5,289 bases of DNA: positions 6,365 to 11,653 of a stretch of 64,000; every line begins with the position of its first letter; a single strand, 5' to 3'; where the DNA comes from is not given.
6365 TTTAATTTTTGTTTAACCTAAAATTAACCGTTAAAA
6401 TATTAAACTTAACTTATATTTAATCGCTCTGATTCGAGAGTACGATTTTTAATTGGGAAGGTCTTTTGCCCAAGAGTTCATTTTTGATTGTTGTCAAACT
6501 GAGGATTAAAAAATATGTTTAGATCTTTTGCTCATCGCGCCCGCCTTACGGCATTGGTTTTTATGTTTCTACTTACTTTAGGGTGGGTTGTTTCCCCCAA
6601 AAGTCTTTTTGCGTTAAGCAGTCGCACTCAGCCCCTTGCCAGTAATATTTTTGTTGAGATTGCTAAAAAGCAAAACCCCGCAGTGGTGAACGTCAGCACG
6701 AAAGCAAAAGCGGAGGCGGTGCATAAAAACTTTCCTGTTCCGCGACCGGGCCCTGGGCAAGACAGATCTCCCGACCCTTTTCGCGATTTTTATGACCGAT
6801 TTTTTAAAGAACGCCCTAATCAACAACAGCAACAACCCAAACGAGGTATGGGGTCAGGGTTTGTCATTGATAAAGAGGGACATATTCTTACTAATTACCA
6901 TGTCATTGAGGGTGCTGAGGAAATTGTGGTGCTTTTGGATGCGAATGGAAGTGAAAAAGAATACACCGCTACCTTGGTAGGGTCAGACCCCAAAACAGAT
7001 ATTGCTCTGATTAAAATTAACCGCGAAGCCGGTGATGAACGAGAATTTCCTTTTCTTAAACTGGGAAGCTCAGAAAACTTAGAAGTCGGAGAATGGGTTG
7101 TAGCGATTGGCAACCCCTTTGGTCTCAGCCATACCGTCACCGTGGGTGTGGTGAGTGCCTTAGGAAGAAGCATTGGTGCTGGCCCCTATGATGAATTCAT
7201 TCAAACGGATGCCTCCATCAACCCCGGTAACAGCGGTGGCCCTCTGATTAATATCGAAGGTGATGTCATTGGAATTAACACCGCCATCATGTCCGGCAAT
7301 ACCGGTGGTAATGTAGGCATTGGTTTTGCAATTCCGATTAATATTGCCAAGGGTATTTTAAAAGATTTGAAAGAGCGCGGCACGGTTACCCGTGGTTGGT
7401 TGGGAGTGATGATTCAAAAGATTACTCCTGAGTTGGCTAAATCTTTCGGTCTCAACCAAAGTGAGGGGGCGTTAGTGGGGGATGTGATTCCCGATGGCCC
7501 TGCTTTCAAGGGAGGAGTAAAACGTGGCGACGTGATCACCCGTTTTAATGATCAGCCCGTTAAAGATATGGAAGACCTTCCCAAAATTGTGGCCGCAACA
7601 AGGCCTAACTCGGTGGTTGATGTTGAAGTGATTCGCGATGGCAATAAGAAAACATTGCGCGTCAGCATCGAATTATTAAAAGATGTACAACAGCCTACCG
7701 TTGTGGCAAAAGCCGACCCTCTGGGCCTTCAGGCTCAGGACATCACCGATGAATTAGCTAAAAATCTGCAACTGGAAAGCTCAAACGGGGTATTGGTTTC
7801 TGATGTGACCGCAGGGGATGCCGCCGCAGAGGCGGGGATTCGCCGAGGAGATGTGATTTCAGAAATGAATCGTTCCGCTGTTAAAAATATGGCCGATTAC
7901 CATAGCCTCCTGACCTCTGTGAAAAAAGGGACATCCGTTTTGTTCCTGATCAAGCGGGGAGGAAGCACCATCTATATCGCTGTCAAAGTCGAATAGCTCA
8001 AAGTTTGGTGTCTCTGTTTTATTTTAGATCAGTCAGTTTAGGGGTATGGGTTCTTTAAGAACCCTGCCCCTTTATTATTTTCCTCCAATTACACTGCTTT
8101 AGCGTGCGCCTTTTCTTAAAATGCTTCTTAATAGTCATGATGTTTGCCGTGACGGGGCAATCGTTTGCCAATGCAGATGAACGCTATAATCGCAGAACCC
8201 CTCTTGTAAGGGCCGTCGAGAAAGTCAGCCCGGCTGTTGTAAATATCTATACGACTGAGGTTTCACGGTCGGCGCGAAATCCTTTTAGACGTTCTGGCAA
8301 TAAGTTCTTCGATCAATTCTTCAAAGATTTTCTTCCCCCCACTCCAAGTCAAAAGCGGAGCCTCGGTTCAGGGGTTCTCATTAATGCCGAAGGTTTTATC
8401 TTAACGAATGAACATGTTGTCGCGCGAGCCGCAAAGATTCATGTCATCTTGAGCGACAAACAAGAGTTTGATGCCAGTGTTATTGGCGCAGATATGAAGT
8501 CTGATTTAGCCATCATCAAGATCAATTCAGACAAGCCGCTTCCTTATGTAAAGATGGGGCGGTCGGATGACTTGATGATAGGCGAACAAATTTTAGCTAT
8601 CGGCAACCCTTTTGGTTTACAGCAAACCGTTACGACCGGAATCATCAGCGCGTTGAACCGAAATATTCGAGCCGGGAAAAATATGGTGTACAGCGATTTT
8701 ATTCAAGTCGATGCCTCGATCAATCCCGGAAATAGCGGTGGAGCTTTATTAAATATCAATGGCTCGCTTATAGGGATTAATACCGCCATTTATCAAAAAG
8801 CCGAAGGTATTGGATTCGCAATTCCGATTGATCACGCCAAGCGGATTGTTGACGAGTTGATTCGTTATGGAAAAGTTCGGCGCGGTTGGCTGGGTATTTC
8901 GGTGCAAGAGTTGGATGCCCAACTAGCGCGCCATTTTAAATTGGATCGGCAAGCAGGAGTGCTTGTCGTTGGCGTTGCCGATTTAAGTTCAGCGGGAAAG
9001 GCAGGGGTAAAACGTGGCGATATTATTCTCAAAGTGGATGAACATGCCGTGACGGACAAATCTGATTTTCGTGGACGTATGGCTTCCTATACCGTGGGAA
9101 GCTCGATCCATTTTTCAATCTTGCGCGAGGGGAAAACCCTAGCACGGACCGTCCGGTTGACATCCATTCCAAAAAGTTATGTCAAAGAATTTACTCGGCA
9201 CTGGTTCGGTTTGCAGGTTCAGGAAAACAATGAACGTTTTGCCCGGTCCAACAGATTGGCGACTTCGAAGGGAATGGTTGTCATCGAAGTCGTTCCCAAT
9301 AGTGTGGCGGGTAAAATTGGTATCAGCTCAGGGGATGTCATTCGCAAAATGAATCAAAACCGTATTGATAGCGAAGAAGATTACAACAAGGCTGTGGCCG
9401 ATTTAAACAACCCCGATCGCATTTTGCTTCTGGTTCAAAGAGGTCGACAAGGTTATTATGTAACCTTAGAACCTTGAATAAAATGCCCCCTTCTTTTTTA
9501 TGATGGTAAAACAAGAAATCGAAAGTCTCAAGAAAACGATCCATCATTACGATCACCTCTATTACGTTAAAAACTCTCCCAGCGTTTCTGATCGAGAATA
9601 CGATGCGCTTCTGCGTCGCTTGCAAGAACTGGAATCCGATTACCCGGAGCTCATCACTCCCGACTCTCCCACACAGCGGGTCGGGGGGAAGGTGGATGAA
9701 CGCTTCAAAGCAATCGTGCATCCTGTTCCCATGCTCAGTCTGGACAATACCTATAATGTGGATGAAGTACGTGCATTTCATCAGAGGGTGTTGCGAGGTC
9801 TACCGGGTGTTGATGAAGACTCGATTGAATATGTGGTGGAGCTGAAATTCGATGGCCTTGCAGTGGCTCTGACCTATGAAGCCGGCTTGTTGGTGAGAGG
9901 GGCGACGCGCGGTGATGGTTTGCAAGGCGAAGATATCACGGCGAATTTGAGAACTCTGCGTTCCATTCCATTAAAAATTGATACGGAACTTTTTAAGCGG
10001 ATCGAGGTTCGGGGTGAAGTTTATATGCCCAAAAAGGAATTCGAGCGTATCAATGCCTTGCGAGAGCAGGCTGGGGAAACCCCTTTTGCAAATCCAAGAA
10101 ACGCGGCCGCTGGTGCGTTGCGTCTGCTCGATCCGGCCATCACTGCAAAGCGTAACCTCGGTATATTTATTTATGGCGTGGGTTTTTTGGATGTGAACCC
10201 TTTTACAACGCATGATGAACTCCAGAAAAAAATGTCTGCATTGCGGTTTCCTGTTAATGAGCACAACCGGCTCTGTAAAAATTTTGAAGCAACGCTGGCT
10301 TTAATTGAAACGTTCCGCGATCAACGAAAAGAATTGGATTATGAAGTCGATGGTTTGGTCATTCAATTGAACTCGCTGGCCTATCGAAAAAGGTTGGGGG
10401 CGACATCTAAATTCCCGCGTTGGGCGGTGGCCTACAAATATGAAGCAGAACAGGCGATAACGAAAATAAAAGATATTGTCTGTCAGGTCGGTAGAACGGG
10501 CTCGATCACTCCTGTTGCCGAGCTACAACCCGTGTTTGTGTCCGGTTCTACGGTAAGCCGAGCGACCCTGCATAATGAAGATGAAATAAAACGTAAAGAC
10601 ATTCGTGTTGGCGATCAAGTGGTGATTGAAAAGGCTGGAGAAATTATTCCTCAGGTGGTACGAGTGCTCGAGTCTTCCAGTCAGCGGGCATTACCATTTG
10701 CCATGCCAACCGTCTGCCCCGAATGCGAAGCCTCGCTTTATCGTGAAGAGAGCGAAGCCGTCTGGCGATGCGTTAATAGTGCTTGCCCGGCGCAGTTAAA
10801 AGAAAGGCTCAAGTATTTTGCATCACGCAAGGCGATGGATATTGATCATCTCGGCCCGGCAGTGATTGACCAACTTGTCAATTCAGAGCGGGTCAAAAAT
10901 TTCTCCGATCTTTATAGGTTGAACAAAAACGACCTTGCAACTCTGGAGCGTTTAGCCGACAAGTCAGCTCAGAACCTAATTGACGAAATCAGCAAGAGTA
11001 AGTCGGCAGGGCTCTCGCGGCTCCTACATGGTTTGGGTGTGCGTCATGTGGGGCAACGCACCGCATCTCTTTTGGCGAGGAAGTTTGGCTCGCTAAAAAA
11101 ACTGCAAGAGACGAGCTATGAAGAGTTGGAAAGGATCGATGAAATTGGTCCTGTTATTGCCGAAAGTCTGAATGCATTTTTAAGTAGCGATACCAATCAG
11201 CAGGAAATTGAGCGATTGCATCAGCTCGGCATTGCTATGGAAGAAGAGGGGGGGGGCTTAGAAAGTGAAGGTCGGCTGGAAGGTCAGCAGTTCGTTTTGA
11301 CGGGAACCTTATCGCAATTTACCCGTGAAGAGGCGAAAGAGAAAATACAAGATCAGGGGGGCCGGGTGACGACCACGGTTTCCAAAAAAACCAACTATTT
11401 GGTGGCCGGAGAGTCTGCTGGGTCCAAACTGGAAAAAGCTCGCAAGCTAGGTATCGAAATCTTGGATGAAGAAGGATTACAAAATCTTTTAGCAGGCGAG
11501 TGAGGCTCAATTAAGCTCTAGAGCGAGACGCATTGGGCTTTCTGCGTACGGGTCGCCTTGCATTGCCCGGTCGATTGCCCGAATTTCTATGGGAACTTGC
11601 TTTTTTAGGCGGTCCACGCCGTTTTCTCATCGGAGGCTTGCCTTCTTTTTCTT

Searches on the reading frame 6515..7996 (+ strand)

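Call 70: search_protein_families(library=pfam, proteins=[window:6515-7996:+], max_evalue=0.00001)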
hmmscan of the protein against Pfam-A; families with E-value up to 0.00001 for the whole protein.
window:6515-7996:+ (493 aa): 5 families
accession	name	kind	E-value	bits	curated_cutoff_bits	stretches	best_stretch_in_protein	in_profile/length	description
PF13365.12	Trypsin_2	-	2.9e-37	129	27.6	1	113-254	1-144/144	Trypsin-like peptidase domain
PF13180.12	PDZ_2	-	4.7e-29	100.9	27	2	296-384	3-79/80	PDZ domain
PF00089.32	Trypsin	-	1.5e-22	80.9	20.6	1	112-277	26-215/220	Trypsin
PF00595.29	PDZ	-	2.5e-18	66.7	23.2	2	292-372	8-80/81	PDZ domain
PF17820.7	PDZ_6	-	5.5e-17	61.7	27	2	321-374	2-54/54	PDZ domain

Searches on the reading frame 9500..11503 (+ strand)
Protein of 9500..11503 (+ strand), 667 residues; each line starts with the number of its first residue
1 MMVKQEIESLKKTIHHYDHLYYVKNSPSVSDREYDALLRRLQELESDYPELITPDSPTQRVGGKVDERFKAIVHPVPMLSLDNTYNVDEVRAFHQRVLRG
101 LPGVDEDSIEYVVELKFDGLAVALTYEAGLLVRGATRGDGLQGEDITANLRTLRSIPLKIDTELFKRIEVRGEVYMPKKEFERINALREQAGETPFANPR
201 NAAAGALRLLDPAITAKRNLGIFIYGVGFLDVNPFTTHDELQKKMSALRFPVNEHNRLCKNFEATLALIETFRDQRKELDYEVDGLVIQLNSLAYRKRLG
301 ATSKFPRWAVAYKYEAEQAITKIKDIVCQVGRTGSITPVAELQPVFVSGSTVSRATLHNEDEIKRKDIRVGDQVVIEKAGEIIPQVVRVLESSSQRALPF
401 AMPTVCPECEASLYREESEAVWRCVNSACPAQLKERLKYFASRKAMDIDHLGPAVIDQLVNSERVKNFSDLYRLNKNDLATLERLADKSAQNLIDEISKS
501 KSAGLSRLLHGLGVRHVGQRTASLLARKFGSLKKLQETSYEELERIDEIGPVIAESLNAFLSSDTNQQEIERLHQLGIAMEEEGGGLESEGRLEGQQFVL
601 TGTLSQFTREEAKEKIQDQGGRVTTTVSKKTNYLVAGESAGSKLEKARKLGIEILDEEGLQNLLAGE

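Call 70: search_protein_families(library=pfam, proteins=[window:9500-11503:+], max_evalue=0.00001)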
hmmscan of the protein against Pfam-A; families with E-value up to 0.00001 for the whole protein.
window:9500-11503:+ (667 aa): 8 families
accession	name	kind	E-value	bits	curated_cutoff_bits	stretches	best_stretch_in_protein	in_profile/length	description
PF01653.23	DNA_ligase_aden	-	3.3e-92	309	27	1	68-317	3-253/253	NAD-dependent DNA ligase adenylation domain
PF03120.22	DNA_ligase_OB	-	1.5e-35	121.3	32.9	1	321-395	2-76/79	NAD-dependent DNA ligase OB-fold domain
PF12826.13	HHH_2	-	4.5e-22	78.4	27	1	507-569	1-63/64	Helix-hairpin-helix motif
PF00533.33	BRCT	-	6.5e-17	62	21.3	1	591-663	4-77/78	BRCA1 C Terminus (BRCT) domain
PF03119.21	DNA_ligase_ZBD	-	4.2e-09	36.6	25.8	1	406-431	2-27/27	NAD-dependent DNA ligase C4 zinc finger domain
PF14520.12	HHH_5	-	5.3e-09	36.9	27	0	446-498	5-56/57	Helix-hairpin-helix domain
PF12738.14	PTCB-BRCT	-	1.5e-08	34.9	22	1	608-654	12-58/63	twin BRCT domain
PF22745.1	Nlig-Ia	-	2.9e-07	31.5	27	1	3-53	2-52/92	DNA ligase-like, N-terminal NAD+-binding domain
